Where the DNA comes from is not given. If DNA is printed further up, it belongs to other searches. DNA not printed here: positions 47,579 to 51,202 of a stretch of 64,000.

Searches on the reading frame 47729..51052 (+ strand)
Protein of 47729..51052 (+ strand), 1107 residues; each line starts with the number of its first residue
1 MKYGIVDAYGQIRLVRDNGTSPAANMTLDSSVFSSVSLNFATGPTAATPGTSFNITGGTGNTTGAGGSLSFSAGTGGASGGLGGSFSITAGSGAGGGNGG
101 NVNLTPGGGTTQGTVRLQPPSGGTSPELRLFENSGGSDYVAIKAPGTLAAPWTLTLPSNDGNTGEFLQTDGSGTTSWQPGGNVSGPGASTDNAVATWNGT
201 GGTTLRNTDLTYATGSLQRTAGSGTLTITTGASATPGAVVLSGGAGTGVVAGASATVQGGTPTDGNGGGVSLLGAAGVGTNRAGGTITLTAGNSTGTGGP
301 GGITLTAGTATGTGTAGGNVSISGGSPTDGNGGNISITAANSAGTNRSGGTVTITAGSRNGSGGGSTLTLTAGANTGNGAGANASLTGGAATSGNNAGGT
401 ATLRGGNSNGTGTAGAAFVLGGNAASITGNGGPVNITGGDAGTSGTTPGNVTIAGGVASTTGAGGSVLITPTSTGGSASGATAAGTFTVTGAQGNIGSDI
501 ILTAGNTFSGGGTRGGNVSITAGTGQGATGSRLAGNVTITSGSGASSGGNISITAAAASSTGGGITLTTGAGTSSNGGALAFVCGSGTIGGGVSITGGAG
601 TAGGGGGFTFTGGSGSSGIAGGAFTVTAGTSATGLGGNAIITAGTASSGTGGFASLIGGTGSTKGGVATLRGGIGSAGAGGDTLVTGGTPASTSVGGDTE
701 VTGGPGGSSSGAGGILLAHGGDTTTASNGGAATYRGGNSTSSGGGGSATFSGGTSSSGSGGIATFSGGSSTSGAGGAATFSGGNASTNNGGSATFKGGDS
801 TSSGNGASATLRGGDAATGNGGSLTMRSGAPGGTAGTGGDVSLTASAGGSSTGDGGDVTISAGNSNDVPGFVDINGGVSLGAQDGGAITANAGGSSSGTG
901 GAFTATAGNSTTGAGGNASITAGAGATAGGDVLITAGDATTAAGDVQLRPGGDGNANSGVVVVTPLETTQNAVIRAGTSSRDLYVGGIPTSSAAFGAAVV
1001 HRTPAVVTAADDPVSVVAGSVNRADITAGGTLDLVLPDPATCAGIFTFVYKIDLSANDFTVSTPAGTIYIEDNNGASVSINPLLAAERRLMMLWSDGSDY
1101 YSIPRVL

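Call 7: search_protein_families(library=phrogs, proteins=[window:47729-51052:+], max_evalue=0.001)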
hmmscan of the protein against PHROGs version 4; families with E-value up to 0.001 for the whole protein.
window:47729-51052:+ (1107 aa): 0 families

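Call 32: search_protein_families(library=pfam, proteins=[window:47729-51052:+], max_evalue=0.01)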
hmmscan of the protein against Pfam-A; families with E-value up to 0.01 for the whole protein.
window:47729-51052:+ (1107 aa): 0 families

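Call 78: search_dna_similar(query=window:47729-51052:+, collection=phages, mode=protein, max_rows=6, max_evalue=0.001)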
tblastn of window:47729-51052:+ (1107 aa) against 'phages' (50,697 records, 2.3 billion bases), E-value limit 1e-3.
No match.
